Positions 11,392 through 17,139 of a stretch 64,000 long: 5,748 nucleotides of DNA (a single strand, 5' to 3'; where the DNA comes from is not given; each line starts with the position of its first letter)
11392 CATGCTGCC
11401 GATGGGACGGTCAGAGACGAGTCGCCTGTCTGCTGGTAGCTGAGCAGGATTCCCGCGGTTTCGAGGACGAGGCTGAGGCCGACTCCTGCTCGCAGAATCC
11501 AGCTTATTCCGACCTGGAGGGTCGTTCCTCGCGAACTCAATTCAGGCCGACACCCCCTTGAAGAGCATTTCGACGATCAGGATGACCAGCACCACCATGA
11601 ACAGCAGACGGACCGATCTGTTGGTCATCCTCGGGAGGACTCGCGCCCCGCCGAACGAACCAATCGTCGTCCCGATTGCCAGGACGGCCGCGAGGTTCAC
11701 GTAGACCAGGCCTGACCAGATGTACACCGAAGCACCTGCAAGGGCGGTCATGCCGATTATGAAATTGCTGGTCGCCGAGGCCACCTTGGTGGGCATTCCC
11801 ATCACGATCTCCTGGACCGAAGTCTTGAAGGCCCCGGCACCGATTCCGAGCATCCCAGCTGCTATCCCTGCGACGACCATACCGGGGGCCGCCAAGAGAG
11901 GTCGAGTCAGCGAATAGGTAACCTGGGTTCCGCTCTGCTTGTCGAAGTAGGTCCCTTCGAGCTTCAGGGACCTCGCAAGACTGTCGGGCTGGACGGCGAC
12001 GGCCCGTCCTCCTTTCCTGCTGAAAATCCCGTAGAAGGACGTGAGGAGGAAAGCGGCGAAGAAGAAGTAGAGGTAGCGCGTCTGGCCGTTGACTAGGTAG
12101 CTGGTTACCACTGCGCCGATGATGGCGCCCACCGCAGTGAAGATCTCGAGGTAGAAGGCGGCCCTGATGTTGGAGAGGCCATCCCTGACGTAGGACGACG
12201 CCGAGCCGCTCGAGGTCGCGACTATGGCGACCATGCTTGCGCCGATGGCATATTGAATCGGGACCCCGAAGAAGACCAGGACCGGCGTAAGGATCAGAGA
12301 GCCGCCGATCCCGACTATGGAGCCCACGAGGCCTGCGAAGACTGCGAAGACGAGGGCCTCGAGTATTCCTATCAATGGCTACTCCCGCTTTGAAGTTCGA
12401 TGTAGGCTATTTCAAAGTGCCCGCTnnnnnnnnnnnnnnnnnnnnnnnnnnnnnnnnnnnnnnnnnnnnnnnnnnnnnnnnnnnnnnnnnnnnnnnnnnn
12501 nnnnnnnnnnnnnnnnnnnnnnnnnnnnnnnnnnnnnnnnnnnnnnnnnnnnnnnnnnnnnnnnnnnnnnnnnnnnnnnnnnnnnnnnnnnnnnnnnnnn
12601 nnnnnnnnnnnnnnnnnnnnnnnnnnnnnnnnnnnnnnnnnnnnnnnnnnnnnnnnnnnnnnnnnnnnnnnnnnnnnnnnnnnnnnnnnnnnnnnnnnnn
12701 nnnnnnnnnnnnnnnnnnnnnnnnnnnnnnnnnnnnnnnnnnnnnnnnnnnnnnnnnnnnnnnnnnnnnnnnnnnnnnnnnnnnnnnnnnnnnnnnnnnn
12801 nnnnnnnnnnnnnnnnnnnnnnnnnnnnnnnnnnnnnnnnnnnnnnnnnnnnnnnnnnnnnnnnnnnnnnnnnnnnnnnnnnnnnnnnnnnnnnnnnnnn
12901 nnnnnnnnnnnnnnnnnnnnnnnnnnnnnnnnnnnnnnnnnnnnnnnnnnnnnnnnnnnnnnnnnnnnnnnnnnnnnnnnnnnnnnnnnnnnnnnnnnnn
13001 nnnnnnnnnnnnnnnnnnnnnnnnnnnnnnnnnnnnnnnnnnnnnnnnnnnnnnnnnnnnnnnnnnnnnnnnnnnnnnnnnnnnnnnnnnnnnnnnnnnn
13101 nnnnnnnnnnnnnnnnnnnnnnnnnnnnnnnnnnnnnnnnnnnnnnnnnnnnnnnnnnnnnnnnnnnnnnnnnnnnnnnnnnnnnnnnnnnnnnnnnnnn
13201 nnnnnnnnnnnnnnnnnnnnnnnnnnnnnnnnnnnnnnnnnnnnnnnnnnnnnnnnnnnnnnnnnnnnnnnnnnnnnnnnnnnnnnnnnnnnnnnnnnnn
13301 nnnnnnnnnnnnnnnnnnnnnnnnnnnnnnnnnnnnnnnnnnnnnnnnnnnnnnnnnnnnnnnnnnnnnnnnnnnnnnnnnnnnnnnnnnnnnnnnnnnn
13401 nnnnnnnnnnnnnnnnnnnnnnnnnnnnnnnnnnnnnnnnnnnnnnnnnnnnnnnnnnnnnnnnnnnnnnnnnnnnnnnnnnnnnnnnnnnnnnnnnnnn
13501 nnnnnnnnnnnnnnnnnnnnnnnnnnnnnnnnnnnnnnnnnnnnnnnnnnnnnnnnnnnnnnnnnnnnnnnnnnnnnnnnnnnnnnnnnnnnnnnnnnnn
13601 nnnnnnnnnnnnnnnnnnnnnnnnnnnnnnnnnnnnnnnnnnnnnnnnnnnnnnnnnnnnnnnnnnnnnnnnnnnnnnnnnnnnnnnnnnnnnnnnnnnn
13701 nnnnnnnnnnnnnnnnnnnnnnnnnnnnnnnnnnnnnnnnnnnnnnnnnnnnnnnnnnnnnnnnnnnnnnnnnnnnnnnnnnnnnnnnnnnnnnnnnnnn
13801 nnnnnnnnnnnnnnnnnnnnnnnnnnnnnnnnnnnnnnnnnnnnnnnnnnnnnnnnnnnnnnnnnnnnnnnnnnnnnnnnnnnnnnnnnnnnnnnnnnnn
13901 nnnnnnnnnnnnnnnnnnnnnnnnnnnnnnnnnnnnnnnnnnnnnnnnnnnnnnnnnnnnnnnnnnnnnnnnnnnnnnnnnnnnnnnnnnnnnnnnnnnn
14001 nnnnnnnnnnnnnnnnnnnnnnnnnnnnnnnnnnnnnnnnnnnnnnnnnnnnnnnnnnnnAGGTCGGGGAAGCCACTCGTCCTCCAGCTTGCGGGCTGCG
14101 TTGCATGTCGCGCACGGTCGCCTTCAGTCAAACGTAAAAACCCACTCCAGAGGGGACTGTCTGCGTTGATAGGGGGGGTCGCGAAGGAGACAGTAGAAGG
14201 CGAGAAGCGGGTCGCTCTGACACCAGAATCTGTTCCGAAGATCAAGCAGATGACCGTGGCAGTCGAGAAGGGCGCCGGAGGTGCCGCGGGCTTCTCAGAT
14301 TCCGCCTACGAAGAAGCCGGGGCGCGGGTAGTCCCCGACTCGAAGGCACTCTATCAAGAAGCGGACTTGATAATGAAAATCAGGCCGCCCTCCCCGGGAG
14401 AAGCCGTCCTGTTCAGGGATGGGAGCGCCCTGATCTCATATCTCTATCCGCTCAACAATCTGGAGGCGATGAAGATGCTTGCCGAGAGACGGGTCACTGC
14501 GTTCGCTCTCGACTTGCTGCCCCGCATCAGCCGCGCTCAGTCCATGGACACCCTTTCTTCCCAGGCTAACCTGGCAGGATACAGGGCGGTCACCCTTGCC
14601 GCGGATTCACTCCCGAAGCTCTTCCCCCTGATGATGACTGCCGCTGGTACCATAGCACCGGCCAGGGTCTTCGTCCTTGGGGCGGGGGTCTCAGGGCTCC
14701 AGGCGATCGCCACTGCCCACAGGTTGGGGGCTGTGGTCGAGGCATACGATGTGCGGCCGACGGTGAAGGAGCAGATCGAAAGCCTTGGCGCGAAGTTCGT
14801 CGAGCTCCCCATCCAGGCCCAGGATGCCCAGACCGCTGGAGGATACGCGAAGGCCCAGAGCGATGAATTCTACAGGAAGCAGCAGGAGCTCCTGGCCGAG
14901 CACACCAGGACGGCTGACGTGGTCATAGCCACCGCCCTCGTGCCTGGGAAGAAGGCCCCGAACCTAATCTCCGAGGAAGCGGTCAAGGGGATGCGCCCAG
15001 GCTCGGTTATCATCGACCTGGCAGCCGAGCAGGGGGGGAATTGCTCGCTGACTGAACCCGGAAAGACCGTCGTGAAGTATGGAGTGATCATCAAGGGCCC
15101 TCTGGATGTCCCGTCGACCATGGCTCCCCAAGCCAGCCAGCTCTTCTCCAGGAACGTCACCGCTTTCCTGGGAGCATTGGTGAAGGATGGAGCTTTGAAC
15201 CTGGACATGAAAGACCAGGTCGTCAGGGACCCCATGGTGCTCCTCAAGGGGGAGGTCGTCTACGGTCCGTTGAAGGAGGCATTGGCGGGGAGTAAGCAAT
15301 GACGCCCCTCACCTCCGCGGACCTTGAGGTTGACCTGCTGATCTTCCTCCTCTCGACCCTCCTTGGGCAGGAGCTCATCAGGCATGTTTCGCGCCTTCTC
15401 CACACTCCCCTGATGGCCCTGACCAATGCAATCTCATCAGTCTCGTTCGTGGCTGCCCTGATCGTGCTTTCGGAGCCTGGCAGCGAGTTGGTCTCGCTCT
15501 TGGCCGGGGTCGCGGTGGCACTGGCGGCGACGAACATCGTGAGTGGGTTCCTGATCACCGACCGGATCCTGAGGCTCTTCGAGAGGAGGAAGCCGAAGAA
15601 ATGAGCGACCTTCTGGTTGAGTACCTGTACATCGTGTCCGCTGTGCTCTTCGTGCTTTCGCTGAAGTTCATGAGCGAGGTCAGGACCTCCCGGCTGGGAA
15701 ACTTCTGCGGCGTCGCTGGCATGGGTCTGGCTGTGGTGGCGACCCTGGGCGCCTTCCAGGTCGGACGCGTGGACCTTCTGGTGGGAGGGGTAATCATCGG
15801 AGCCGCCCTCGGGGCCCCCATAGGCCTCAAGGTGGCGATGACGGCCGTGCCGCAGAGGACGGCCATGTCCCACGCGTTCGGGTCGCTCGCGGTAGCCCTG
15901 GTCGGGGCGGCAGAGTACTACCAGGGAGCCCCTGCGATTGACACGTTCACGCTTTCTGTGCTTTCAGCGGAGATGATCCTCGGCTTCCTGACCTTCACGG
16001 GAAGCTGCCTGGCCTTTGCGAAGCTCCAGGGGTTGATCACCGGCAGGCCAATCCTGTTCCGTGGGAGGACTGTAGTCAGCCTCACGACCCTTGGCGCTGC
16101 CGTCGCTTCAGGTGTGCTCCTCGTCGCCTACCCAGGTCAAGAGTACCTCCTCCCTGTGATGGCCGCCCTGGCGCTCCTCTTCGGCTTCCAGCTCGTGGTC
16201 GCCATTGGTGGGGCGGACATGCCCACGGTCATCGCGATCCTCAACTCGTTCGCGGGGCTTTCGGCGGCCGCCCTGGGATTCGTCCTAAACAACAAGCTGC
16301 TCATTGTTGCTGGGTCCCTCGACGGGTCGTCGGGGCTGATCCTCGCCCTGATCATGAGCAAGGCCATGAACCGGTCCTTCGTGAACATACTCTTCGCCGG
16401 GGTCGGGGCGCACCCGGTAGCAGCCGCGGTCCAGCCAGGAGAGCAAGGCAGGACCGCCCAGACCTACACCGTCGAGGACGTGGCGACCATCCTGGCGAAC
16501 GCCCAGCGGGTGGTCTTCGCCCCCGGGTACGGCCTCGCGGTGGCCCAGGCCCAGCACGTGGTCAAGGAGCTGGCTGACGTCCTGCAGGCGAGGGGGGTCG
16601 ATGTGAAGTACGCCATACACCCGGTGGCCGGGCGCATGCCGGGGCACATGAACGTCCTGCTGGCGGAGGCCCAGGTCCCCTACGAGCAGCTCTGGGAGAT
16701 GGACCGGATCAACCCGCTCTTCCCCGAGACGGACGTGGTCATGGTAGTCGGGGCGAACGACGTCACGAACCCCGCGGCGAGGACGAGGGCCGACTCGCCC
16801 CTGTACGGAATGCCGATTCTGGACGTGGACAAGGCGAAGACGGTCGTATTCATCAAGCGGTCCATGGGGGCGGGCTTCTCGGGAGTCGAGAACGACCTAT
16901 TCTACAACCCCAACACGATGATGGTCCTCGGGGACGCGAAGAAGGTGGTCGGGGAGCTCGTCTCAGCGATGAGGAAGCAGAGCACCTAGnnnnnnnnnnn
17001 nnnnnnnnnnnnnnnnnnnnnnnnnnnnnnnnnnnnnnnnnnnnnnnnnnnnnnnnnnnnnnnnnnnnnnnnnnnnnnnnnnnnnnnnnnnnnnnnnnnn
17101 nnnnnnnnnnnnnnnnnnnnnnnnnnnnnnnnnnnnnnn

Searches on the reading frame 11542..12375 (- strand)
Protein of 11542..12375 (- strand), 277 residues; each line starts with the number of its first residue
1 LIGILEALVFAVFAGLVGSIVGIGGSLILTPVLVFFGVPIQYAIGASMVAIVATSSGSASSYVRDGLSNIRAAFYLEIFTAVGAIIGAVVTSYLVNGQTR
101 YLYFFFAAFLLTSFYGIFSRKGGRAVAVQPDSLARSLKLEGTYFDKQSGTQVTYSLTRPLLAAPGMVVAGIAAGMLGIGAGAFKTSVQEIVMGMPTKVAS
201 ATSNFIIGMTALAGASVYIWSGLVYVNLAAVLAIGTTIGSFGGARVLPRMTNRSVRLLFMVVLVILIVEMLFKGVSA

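Call 55: search_protein_families(library=pfam, proteins=[window:11542-12375:-], max_evalue=0.00001)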
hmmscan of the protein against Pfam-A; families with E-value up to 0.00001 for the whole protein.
window:11542-12375:- (277 aa): 1 family
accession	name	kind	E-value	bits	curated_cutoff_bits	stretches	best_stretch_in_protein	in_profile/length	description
PF01925.25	TauE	-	8e-45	153.8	32.6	1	8-270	2-237/237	Sulfite exporter TauE/SafE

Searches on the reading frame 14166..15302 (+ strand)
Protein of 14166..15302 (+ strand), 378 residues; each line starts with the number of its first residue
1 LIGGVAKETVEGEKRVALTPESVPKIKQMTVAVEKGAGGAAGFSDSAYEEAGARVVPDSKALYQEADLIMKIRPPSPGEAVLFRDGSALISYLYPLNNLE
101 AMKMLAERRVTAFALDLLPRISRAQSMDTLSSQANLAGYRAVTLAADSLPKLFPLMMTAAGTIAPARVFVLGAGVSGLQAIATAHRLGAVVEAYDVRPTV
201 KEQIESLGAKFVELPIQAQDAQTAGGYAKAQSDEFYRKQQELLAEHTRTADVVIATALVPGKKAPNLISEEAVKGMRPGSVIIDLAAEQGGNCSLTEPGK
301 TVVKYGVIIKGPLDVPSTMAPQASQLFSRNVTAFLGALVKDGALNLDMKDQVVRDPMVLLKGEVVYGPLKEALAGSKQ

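Call 54: search_protein_families(library=pfam, proteins=[window:14166-15302:+], max_evalue=0.00001)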
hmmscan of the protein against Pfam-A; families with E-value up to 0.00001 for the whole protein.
window:14166-15302:+ (378 aa): 2 families
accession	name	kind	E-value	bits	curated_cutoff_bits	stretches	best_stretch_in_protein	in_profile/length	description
PF01262.27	AlaDh_PNT_C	-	3.4e-64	216.6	23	1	141-366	1-213/214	Alanine dehydrogenase/PNT, C-terminal domain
PF05222.21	AlaDh_PNT_N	-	2.7e-41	141.4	30.4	1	4-137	1-136/136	Alanine dehydrogenase/PNT, N-terminal domain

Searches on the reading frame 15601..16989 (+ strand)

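Call 12: search_protein_families(library=pfam, proteins=[window:15601-16989:+])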
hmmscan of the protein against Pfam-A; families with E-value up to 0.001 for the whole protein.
window:15601-16989:+ (462 aa): 2 families
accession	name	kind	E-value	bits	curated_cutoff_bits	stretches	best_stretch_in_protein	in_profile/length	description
PF02233.22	PNTB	-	3.4e-168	560.7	31.7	1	7-455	2-455/456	NAD(P) transhydrogenase beta subunit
PF00205.28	TPP_enzyme_M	-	0.00099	19.3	30.4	0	291-386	1-87/137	Thiamine pyrophosphate enzyme, central domain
